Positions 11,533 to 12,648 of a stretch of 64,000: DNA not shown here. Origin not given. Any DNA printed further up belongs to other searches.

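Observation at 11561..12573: AT-rich DUF2971-like single-gene island between nikB and trbC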

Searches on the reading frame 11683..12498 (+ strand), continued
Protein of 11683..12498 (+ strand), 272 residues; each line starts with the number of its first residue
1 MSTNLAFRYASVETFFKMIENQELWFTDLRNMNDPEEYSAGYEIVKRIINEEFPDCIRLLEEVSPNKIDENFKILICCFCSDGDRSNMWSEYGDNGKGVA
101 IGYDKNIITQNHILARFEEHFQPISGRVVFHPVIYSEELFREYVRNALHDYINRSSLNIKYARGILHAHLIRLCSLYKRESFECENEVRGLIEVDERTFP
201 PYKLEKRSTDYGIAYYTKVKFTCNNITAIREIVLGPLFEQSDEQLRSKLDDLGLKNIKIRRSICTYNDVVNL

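Call 66: get_annotated_region(hit=H232, flank=7000)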
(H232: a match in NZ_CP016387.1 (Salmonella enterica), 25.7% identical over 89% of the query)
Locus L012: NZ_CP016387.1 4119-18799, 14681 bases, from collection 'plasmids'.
description: Salmonella enterica subsp. enterica serovar Typhimurium strain ST931R plasmid p931IncI1, complete sequence
organism: Salmonella enterica (NCBI taxid 90371)
taxonomy: Bacteria; Pseudomonadota; Gammaproteobacteria; Enterobacterales; Enterobacteriaceae; Salmonella; Salmonella enterica
host: -; source: Homo sapiens,blood culture; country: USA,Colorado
typing (MOB-suite, as given by PLSDB): conjugative; replicon IncI-gamma/K1; relaxase MOBP; mating-pair formation MPF_I
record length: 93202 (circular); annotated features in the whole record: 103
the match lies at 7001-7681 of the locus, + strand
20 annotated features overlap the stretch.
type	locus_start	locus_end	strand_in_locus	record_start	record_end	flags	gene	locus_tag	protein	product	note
CDS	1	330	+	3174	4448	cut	-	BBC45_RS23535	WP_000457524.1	Y-family DNA polymerase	-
CDS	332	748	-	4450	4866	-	-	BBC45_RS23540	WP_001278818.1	plasmid partitioning/stability family protein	-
CDS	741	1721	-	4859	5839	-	-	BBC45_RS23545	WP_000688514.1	plasmid segregation protein ParM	GO:0030541 - plasmid partitioning [Evidence IEA]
CDS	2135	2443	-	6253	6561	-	-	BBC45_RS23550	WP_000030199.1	hypothetical protein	-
CDS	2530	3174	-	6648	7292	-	-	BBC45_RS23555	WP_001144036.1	ParA family protein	-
CDS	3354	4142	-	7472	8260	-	-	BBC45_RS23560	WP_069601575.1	site-specific integrase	GO:0015074 - DNA integration [Evidence IEA]; GO:0006310 - DNA recombination [Evidence IEA]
CDS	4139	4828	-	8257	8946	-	-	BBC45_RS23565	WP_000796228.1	hypothetical protein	-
CDS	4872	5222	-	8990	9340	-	-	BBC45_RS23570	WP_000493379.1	hypothetical protein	-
CDS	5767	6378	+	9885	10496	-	-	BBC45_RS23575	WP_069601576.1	DNA-binding protein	-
CDS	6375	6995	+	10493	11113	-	-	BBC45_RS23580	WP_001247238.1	hypothetical protein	-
CDS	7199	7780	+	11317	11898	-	-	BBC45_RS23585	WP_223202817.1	DUF2971 domain-containing protein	-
CDS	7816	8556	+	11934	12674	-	-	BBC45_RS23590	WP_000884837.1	abortive infection family protein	-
CDS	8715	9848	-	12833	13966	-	-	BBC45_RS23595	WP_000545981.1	DUF3800 domain-containing protein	-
CDS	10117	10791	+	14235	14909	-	-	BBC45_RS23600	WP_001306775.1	hypothetical protein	-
CDS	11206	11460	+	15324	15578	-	-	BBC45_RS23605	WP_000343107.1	hypothetical protein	-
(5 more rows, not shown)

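Call 67: get_annotated_region(hit=H245, flank=7000)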
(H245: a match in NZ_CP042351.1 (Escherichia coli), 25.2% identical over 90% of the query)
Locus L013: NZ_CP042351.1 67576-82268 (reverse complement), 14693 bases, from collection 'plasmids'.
description: Escherichia coli strain RM9513 plasmid pRM9513, complete sequence
organism: Escherichia coli (NCBI taxid 562)
taxonomy: Bacteria; Pseudomonadota; Gammaproteobacteria; Enterobacterales; Enterobacteriaceae; Escherichia; Escherichia coli
host: -; source: crow,cell culture,cloacal swab; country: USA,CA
typing (MOB-suite, as given by PLSDB): conjugative; replicon IncFIB,rep_cluster_2232; relaxase MOBF; mating-pair formation MPF_F
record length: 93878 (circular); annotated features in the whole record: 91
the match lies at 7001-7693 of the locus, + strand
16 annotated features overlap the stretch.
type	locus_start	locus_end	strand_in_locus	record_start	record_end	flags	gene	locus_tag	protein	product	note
CDS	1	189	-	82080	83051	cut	-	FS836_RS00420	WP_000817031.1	ParB/RepB/Spo0J family plasmid partition protein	-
CDS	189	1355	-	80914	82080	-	sopA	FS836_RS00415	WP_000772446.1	plasmid-partitioning protein SopA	-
CDS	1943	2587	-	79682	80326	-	repE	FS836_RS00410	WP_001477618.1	replication initiation protein RepE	-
CDS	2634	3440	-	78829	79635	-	-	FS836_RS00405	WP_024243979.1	site-specific integrase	GO:0015074 - DNA integration [Evidence IEA]; GO:0006310 - DNA recombination [Evidence IEA]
CDS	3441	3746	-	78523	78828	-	ccdB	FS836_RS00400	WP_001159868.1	type II toxin-antitoxin system toxin CcdB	-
CDS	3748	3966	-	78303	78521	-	ccdA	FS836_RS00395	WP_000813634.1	type II toxin-antitoxin system antitoxin CcdA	-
CDS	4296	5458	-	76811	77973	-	-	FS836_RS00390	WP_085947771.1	IS3-like element IS3 family transposase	GO:0006313 - DNA transposition [Evidence IEA]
CDS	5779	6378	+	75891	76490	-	-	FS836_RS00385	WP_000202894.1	DNA-binding protein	-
CDS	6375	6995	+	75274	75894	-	-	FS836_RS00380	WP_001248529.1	hypothetical protein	-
CDS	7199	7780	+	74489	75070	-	-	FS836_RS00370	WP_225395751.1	DUF2971 domain-containing protein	-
CDS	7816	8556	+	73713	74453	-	-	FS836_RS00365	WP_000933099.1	abortive infection family protein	-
CDS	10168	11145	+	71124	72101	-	-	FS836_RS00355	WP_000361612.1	RepB family plasmid replication initiator protein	GO:0006270 - DNA replication initiation [Evidence IEA]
CDS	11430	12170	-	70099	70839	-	-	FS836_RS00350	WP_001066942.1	tyrosine-type recombinase/integrase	GO:0015074 - DNA integration [Evidence IEA]; GO:0006310 - DNA recombination [Evidence IEA]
CDS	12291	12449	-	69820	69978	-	-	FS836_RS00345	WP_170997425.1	transcriptional regulator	-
CDS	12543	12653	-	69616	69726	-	-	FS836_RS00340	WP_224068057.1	type II toxin-antitoxin system RelE/ParE family toxin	-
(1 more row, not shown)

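Call 68: fold_search(model_id=the predicted structure, library=afdb50)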
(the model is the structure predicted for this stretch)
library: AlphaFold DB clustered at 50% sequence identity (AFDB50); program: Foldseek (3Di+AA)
matches with E <= 10: 2262; with E <= 0.001: 2244
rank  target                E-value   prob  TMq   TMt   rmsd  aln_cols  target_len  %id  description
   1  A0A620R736            1.1e-53  1.00  0.96  0.96   1.6       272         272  100  DUF2971 domain-containing protein [Salmonella montevideo]
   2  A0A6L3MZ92            1.8e-34  1.00  0.92  0.91   1.7       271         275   41  DUF2971 domain-containing protein [Burkholderia stagnalis]
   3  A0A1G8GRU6            1.3e-33  1.00  0.94  0.92   1.4       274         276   36  DUF2971 domain-containing protein
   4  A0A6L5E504            2.2e-33  1.00  0.93  0.94   1.5       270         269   34  DUF2971 domain-containing protein [Citrobacter telavivensis]
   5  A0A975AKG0            2.1e-26  1.00  0.85  0.83   3.8       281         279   32  DUF2971 domain-containing protein [Shewanella cyperi]
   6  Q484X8                8.5e-26  1.00  0.83  0.82   3.0       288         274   26  DUF2971 domain-containing protein [Colwellia psychrerythraea (strain 34H / ATCC BAA-681)]
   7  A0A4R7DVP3            1.4e-24  1.00  0.82  0.79   3.5       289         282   27  DUF2971 family protein
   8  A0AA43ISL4            2.9e-22  1.00  0.79  0.75   3.6       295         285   25  DUF2971 domain-containing protein [Pseudomonas syringae pv. papulans]
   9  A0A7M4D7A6            3.5e-22  1.00  0.79  0.80   3.5       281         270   26  DUF2971 domain-containing protein [Labilibaculum euxinus]
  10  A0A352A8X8            1.0e-21  1.00  0.80  0.79   3.7       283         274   25  DUF2971 domain-containing protein
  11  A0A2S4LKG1            1.7e-21  1.00  0.79  0.76   3.6       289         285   21  DUF2971 domain-containing protein
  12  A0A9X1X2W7            1.7e-21  1.00  0.78  0.73   4.0       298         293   24  DUF2971 domain-containing protein [Acinetobacter sedimenti]
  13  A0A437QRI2            1.9e-21  1.00  0.80  0.80   4.4       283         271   22  DUF2971 domain-containing protein [Rheinheimera riviphila]
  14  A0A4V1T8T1            2.1e-21  1.00  0.74  0.68   5.1       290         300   20  DUF2971 domain-containing protein
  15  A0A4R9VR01            2.4e-21  1.00  0.73  0.70   5.0       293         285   20  DUF2971 domain-containing protein
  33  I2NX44                1.9e-20  1.00  0.72  0.69   4.8       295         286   25  PF11185 family protein [Neisseria sicca VK64]
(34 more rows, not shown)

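Call 70: list_cluster_members(proteins=[P0031, P0038, P0082, P0086, P0091, P0097, P0124, P0134, P0137, P0089])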
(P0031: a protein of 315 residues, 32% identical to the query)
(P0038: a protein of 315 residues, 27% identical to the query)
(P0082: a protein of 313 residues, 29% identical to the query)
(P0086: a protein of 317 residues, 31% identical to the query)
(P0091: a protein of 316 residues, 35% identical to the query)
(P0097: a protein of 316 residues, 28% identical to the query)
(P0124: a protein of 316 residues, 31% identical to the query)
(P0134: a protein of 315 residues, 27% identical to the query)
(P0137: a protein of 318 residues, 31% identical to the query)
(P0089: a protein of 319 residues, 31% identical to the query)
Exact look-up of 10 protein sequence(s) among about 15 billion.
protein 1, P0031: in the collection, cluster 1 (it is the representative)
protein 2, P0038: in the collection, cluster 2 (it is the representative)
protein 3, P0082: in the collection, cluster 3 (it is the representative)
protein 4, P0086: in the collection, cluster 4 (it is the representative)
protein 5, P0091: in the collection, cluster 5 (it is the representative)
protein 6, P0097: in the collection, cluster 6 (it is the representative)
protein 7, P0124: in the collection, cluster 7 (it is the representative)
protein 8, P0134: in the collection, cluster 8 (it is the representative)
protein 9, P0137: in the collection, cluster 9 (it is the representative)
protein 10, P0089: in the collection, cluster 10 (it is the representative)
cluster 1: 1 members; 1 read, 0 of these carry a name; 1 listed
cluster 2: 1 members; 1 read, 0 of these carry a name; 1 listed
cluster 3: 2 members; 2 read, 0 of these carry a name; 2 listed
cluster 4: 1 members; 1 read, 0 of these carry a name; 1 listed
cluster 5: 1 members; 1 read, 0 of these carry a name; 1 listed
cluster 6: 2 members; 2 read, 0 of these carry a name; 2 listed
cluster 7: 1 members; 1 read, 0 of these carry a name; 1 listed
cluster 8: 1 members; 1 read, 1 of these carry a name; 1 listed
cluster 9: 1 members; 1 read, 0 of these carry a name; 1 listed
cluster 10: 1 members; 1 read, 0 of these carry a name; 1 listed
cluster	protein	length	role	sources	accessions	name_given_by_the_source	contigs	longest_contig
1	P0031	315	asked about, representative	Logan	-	-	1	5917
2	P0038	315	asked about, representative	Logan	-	-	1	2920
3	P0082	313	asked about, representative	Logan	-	-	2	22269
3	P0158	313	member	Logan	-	-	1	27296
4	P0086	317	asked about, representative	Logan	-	-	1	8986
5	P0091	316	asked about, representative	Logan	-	-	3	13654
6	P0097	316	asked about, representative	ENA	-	-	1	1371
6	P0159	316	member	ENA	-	-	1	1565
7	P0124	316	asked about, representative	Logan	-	-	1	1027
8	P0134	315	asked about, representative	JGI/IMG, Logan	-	hypothetical protein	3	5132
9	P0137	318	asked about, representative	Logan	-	-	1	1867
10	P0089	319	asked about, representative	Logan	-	-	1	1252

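Call 71: find_encoding_contigs(protein=P0010, flank=8000, max_places=3)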
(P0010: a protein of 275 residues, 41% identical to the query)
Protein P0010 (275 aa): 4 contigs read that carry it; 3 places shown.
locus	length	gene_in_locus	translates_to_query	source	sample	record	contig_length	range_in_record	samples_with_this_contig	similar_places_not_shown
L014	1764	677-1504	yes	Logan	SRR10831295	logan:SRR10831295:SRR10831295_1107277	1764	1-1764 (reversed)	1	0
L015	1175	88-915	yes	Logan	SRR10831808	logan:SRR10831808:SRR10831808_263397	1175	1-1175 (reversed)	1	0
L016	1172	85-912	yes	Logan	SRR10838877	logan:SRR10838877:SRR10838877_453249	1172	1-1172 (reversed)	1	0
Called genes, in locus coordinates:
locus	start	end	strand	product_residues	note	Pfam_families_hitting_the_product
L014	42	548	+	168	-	-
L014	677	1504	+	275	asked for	PF11185:DUF2971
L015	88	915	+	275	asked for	PF11185:DUF2971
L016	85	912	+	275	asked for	PF11185:DUF2971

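Call 72: find_encoding_contigs(protein=P0011, flank=8000, max_places=3)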
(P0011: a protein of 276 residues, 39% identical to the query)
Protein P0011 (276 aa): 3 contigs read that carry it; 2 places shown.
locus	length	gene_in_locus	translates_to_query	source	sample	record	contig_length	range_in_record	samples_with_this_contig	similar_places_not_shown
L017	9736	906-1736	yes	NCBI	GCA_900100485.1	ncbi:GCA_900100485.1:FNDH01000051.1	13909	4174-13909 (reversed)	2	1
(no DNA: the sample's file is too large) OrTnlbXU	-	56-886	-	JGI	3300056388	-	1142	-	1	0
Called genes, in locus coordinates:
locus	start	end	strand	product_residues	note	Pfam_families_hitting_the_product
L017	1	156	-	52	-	?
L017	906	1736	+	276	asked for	PF11185:DUF2971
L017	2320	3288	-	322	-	PF15956:DUF4760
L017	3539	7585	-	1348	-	PF13676:TIR_2, PF20698:PIN-TPR-GreABC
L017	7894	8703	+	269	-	-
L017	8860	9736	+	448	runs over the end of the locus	-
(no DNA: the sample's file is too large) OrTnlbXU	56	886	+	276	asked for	PF11185:DUF2971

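Call 73: find_encoding_contigs(protein=P0013, flank=8000, max_places=3)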
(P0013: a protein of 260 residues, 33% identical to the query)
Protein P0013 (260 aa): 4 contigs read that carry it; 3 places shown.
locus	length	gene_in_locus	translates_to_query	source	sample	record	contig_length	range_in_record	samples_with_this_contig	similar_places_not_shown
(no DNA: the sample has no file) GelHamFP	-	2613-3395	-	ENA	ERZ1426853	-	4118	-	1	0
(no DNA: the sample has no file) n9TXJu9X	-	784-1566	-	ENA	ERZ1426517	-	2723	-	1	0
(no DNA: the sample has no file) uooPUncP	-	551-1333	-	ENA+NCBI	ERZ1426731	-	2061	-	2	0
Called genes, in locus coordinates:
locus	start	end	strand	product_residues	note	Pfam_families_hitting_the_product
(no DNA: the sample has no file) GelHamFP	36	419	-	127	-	PF06296:RelE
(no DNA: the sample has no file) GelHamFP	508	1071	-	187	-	PF12728:HTH_17 (weak)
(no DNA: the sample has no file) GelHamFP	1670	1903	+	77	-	-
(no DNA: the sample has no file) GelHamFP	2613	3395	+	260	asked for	PF11185:DUF2971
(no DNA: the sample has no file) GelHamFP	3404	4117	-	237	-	?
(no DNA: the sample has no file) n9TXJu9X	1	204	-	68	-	?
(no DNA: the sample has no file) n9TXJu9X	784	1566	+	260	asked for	PF11185:DUF2971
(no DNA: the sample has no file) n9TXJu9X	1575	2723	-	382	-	?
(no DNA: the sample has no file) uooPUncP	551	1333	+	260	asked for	PF11185:DUF2971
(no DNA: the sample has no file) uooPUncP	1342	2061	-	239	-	?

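Call 74: find_encoding_contigs(protein=P0015, flank=8000, max_places=3)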
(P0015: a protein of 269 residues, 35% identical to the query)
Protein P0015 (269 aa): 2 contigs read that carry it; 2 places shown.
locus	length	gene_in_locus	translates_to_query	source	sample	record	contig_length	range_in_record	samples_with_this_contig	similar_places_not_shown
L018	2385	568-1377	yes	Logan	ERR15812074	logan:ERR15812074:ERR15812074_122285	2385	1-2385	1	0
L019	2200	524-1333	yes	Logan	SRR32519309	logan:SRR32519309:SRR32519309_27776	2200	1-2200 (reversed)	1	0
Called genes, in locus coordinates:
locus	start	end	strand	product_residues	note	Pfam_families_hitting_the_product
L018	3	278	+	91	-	?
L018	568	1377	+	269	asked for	PF11185:DUF2971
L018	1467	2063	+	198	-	PF02798:GST_N, PF13417:GST_N_3, PF13409:GST_N_2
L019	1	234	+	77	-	?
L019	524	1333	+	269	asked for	PF11185:DUF2971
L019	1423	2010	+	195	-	PF02798:GST_N, PF13417:GST_N_3, PF13409:GST_N_2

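Call 81: search_protein_families(proteins=[L012:7816-8556:+, L012:6375-6995:+], library=ncbifam, max_evalue=0.001)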
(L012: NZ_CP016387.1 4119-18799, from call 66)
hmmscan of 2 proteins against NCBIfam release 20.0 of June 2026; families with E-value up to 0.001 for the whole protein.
L012:7816-8556:+ (246 aa): 0 families

L012:6375-6995:+ (206 aa): 0 families

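Call 82: profile_search(alignment_id=A2)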
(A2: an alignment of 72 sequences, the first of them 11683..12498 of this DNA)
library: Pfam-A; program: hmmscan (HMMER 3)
A. the first sequence (272 residues): domains with independent E <= 10: 1; with E <= 0.001: 1
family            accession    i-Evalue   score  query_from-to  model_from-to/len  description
DUF2971           PF11185.13    1.3e-09    39.7      88-189         1-88/89  Protein of unknown function (DUF2971)
B. every sequence of the alignment scanned on its own (72 sequences): families by number of members that match
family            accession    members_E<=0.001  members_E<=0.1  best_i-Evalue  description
DUF2971           PF11185.13                71              72        4.8e-15  Protein of unknown function (DUF2971)
AbiGi             PF10899.13                 0               2        3.7e-03  Putative abortive phage resistance protein AbiGi, antitoxin
Ams2-SPT21_N      PF25823.1                  0               1        3.4e-03  Ams2/SPT21 N-terminal domain
Forkhead          PF00250.24                 0               1        6.4e-03  Forkhead domain
DUF3629           PF12302.13                 0               1        9.8e-03  Protein of unknown function (DUF3629)
SH2_2             PF14633.12                 0               1        2.3e-02  SH2 domain
SidC_lipid-bd     PF20892.2                  0               1        2.4e-02  SidC, lipid-binding domain
Peptidase_M99     PF17033.10                 0               1        2.4e-02  Carboxypeptidase controlling helical cell shape catalytic
DUF276            PF03434.18                 0               1        2.4e-02  DUF276
HSR               PF03172.18                 0               1        2.4e-02  HSR domain
FACT-Spt16_Nlob   PF14826.12                 0               1        2.6e-02  FACT complex subunit SPT16 N-terminal lobe domain
Seadorna_Vp10     PF07322.17                 0               1        3.8e-02  Seadornavirus Vp10
DUF4876           PF16215.11                 0               1        5.0e-02  Protein of unknown function (DUF4876)
XPG_I_2           PF12813.12                 0               1        6.5e-02  XPG domain containing
NA37              PF04245.18                 0               1        8.8e-02  37-kD nucleoid-associated bacterial protein
Unstab_antitox    PF09720.15                 0               1        8.9e-02  Putative addiction module component

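Call 84: fold_search(model_id=the predicted structure, library=pdb)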
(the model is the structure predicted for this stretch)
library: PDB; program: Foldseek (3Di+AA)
matches with E <= 10: 105; with E <= 0.001: 0
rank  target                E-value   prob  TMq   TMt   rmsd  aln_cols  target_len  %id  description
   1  9gdq_C                2.2e-01  0.03  0.12  0.04  27.7       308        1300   11  Cryo-EM structure of Vibrio cholerae RNA polymerase Transcription Activation Complex with ToxR transcription factor an (released 2025-12-17)
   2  8txo_I                8.6e-01  0.03  0.09  0.03  20.3       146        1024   15  E. coli DNA-directed RNA polymerase transcription elongation complex bound to the unnatural dZ-PTP base pair in the ac (released 2024-01-24)
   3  2p35_A                9.7e-01  0.04  0.15  0.16  14.3       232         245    9  Crystal structure of trans-aconitate methyltransferase from Agrobacterium tumefaciens (released 2007-04-10)
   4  9gdp_C                9.7e-01  0.02  0.15  0.05  25.4       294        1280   10  Cryo-EM structure of Vibrio cholerae RNA polymerase holoenzyme bound to an ompU promoter DNA fragment and 5-mer RNA (released 2025-12-17)
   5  8dk2_D                1.4e+00  0.03  0.13  0.07  14.2       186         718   13  CryoEM structure of Pseudomonas aeruginosa PA14 JetABC in an unclamped state trapped in ATP dependent dimeric form (released 2022-10-05)
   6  2j82                  1.6e+00  0.01  0.10  0.12  20.3       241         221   11  Structural analysis of the PP2C Family Phosphatase tPphA from Thermosynechococcus elongatus (released 2007-11-06)
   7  5z9o_B                1.7e+00  0.02  0.10  0.08  17.1       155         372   18  The crystal structure of Cyclopropane-fatty-acyl-phospholipid synthase from Lactobacillus acidophilus (released 2019-03-06)
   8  4obw_C                1.8e+00  0.06  0.14  0.16  12.5        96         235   12  crystal structure of yeast Coq5 in the SAM bound form (released 2014-08-06)
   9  4mwz_A                1.8e+00  0.04  0.14  0.14  18.3       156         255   11  Crystal structure of N-methyl transferase from Plasmodium vivax complexed with S-adenosyl methionine, phosphate and am (released 2014-10-01)
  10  7l9u                  1.8e+00  0.02  0.13  0.13  18.8       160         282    8  Crystal Structure of S-adenosylmethionine-dependent methyltransferase UmaA from Mycobacterium tuberculosis in complex wi (released 2021-02-10)
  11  6wmt_C                2.0e+00  0.01  0.12  0.04  25.9       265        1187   11  F. tularensis RNAPs70-(MglA-SspA)-ppGpp-PigR-iglA DNA complex (released 2020-11-11)
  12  9wj8_B                2.1e+00  0.03  0.14  0.12  14.8       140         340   14  N-methyltransferase 1 complexed with SAH and NCM in Chimonanthus praecox (released 2026-04-01)
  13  3fot                  2.4e+00  0.01  0.11  0.08  17.3       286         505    8  Structural and Functional Characterization of TRI3 Trichothecene 15-O-acetyltransferase from Fusarium sporotrichioides (released 2009-05-05)
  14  7q2c                  2.6e+00  0.02  0.13  0.12  19.0       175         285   10  mycolic acid methyltransferase Hma (MmaA4) from Mycobac-terium tuberculosis in complex with ZT260 (released 2022-02-02)
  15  6szs_N                2.6e+00  0.01  0.09  0.15  15.4       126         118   13  Release factor-dependent ribosome rescue by BrfA in the Gram-positive bacterium Bacillus subtilis (released 2019-12-04)
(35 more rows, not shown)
